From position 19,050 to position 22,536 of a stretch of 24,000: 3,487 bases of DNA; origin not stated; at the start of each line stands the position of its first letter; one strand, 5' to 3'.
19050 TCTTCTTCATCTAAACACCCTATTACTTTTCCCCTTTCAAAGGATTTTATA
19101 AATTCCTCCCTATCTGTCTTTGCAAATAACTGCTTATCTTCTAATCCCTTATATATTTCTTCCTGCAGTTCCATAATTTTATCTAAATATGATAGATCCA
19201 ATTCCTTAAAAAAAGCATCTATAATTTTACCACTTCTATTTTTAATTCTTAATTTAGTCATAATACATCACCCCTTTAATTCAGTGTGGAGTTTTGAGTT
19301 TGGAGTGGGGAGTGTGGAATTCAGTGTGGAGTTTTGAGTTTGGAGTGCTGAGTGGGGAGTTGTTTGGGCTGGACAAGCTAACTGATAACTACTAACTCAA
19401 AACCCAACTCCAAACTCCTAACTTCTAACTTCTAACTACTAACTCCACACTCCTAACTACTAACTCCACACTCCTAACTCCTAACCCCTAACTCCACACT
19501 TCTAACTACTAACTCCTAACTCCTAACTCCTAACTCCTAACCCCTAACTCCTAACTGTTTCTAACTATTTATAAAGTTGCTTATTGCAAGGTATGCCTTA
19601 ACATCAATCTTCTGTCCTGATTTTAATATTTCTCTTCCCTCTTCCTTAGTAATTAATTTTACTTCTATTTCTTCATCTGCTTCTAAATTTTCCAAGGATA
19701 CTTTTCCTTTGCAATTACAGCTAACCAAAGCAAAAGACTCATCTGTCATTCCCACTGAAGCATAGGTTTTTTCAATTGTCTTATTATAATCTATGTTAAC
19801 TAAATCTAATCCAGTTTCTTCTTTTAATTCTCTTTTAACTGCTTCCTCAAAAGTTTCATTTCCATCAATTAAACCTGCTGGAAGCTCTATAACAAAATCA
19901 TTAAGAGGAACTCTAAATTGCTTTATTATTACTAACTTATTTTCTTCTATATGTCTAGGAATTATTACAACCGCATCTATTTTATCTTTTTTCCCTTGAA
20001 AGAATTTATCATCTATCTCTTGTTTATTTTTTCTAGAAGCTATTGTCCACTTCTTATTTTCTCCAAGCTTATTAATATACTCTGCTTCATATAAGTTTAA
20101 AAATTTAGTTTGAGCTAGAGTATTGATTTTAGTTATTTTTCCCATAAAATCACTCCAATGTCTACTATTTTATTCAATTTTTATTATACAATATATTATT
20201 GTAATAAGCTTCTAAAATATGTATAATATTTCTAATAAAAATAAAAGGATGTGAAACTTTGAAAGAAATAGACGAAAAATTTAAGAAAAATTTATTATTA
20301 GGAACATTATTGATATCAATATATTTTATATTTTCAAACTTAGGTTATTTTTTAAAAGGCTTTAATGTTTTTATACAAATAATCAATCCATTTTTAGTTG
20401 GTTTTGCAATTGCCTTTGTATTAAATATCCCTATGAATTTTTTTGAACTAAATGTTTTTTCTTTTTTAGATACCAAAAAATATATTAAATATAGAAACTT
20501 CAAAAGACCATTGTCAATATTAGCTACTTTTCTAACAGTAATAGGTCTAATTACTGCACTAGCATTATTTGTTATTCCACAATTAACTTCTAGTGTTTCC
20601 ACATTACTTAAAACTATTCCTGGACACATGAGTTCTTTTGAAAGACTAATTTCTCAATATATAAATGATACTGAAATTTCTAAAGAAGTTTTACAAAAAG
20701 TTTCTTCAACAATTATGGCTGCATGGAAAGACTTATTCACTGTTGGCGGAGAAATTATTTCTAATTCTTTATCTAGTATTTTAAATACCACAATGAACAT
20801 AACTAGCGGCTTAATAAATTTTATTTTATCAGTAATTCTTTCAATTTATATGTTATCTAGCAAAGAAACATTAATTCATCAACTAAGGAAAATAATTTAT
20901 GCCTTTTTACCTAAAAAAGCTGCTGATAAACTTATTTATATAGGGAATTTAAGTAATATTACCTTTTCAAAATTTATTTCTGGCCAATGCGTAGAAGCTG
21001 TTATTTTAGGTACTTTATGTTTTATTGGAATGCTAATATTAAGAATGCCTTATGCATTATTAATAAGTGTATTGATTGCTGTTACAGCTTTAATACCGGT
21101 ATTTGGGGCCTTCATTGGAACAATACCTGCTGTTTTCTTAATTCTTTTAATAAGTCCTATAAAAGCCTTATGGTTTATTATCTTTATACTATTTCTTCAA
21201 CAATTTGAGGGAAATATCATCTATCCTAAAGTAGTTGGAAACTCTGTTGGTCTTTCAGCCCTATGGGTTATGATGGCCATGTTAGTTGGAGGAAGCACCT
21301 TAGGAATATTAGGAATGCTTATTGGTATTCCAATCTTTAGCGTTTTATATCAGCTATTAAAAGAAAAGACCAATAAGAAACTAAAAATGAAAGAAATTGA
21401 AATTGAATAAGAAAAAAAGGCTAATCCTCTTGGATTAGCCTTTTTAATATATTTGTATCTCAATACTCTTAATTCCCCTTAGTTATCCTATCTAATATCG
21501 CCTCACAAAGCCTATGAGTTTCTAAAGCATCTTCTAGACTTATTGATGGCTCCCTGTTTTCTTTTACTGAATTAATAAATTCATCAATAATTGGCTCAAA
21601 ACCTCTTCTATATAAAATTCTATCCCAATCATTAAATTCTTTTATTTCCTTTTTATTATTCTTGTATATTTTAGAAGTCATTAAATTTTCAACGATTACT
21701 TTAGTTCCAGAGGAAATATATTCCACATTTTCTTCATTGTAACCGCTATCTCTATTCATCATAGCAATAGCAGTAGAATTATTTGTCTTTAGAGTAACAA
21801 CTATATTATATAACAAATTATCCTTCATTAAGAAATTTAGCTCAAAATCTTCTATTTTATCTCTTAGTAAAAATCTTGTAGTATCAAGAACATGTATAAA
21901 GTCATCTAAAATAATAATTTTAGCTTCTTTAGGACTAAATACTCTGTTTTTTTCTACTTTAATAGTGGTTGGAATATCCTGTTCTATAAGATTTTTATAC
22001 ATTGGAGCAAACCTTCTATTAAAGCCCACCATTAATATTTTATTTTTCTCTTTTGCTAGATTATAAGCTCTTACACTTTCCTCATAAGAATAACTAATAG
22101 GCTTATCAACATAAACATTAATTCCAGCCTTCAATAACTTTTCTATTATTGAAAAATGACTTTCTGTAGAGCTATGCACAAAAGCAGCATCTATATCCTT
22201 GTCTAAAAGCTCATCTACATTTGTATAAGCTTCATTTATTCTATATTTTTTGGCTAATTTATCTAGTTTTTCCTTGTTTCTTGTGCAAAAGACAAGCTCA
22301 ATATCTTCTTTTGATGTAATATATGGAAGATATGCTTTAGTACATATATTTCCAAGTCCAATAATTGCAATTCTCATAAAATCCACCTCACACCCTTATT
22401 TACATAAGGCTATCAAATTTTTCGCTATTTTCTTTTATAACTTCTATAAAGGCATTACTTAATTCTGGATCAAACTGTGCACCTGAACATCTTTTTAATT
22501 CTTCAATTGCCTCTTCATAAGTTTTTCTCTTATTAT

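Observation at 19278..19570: Whole NUDIX-GNAT intergenic region is a strand-asymmetric inverted array of heptamer repeats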

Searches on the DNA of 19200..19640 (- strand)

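Call 59: search_rna_families(source=window, start=19200, end=19640, threshold=evalue, max_evalue=5)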
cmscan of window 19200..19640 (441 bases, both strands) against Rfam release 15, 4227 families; matches with E-value up to 5: 3.
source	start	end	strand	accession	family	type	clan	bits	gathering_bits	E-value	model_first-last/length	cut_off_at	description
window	19322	19424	+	RF03808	mir-3957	Gene; miRNA;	-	18.2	84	1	1-77/77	no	mir-3957 microRNA precursor family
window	19324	19408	-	RF03339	mir-3047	Gene; miRNA;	-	17.2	53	1.3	1-61/61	no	mir-3047 microRNA precursor family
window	19234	19274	+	RF02143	HYMAI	Gene; lncRNA;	-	12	80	4.2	201-241/241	no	Hydatidiform mole associated and imprinted conserved region 1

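Call 61: search_dna_similar(query=window:19262-19575:-, collection=plasmids, mode=distant, max_rows=15)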
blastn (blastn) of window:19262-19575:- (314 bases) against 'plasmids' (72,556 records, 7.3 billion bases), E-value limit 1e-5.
No match.

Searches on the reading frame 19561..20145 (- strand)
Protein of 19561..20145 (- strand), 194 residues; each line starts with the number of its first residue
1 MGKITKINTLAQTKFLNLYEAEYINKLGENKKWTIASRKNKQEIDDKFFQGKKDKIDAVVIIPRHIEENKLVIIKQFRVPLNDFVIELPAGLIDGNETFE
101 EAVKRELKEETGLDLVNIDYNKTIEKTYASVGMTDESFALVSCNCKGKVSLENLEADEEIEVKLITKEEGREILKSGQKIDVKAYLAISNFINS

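Call 9: find_encoding_contigs(protein=window:19561-20145:-, flank=6000, max_places=8)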
Protein window:19561-20145:- (194 aa): 21 contigs read that carry it; 8 places shown.
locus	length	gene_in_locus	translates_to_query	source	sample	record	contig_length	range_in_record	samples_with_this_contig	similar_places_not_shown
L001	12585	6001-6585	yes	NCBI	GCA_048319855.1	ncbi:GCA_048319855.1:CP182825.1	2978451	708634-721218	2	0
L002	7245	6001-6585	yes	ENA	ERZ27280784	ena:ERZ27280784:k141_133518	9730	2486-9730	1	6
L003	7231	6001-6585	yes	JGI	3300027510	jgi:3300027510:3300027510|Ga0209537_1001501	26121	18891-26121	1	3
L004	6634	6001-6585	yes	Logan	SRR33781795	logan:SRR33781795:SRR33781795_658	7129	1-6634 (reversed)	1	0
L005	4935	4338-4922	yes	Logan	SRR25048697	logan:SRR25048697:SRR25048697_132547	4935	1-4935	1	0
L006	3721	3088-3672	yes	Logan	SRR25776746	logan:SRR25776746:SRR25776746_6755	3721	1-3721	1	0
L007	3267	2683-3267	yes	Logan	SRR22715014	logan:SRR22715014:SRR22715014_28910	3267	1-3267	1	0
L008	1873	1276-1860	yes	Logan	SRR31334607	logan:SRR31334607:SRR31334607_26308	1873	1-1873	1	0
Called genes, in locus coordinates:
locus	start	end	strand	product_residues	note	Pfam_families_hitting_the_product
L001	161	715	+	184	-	PF17248:DUF5317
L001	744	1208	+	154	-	-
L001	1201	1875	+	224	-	PF04647:AgrB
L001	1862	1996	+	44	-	-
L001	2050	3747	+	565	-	PF00990:GGDEF, PF13487:HD_5, PF01966:HD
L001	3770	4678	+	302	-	PF01408:GFO_IDH_MocA, PF21378:YceM-like_C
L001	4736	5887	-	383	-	PF01594:AI-2E_transport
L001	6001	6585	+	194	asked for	PF00293:NUDIX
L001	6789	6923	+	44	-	-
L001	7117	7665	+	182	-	PF13527:Acetyltransf_9 (faint), PF00583:Acetyltransf_1 (weak)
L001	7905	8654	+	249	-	PF00005:ABC_tran, PF02463:SMC_N (weak), PF20720:nSTAND3 (faint), PF13304:AAA_21 (faint)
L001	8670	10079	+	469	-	PF19295:SufBD_N, PF01458:SUFBD_core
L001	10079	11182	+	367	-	PF01458:SUFBD_core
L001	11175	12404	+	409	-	PF00155:Aminotran_1_2, PF00266:Aminotran_5, PF01212:Beta_elim_lyase, PF01053:Cys_Met_Meta_PP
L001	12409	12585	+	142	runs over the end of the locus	PF01592:NifU_N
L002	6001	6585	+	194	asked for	PF00293:NUDIX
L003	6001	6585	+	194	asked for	PF00293:NUDIX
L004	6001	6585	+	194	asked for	PF00293:NUDIX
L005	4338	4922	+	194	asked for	PF00293:NUDIX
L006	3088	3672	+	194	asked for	PF00293:NUDIX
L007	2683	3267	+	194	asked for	PF00293:NUDIX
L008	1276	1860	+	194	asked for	PF00293:NUDIX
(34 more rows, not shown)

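Call 10: search_protein_families(library=pfam, proteins=[window:19564-20145:-])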
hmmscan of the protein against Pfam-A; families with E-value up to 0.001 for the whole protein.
window:19564-20145:- (194 aa): 2 families
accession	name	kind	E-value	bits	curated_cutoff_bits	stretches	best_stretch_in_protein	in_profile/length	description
PF00293.34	NUDIX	-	5.7e-13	49.5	21.1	1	58-169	5-117/134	NUDIX domain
PF22327.2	Nudt16-like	-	0.00063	20.2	27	1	70-174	22-118/161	U8 snoRNA-decapping enzyme-like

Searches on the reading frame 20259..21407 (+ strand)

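Call 10: search_protein_families(library=pfam, proteins=[window:20259-21407:+])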
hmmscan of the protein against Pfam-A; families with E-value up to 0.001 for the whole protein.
window:20259-21407:+ (383 aa): 1 family
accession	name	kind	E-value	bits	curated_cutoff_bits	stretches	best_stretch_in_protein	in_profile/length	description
PF01594.21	AI-2E_transport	-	8.9e-58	196.4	34.3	1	21-369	4-325/327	AI-2E family transporter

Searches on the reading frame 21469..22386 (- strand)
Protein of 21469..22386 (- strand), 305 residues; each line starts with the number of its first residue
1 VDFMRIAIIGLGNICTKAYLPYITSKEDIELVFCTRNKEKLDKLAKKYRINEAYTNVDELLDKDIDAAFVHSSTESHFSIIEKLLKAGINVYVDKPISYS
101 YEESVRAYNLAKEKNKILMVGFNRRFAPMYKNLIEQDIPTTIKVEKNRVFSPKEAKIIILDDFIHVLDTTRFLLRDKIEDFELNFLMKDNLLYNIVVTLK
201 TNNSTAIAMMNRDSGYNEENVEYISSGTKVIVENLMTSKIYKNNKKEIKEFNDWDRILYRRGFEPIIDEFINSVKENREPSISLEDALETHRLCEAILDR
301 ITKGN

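Call 82: find_encoding_contigs(protein=window:21469-22386:-, flank=10000, max_places=2)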
Protein window:21469-22386:- (305 aa): no gene with exactly this product is on record in the collection.

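Call 83: find_encoding_contigs(protein=window:21469-22377:-, flank=10000, max_places=2)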
Protein window:21469-22377:- (302 aa): 5 contigs read that carry it; 2 places shown.
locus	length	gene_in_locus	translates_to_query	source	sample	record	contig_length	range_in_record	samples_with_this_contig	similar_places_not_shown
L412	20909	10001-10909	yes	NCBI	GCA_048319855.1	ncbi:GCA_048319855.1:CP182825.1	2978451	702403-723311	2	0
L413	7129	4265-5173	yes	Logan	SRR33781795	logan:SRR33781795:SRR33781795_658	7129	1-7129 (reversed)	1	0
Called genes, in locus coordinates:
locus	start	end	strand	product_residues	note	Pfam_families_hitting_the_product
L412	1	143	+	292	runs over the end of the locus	PF03313:SDH_alpha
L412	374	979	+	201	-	PF02525:Flavodoxin_2, PF03358:FMN_red (weak)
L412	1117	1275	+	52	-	PF07561:DUF1540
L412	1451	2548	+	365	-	PF00924:MS_channel_2nd, PF21082:MS_channel_3rd (faint)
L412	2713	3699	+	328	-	PF00994:MoCF_biosynth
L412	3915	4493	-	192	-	PF02659:Mntp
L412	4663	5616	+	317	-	PF00953:Glycos_transf_4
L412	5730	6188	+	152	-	PF02664:LuxS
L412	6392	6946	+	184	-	PF17248:DUF5317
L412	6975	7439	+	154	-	-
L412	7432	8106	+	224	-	PF04647:AgrB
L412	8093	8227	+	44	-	-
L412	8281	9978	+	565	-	PF00990:GGDEF, PF13487:HD_5, PF01966:HD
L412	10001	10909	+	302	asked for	PF01408:GFO_IDH_MocA, PF21378:YceM-like_C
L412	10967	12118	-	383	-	PF01594:AI-2E_transport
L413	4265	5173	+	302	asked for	PF01408:GFO_IDH_MocA, PF21378:YceM-like_C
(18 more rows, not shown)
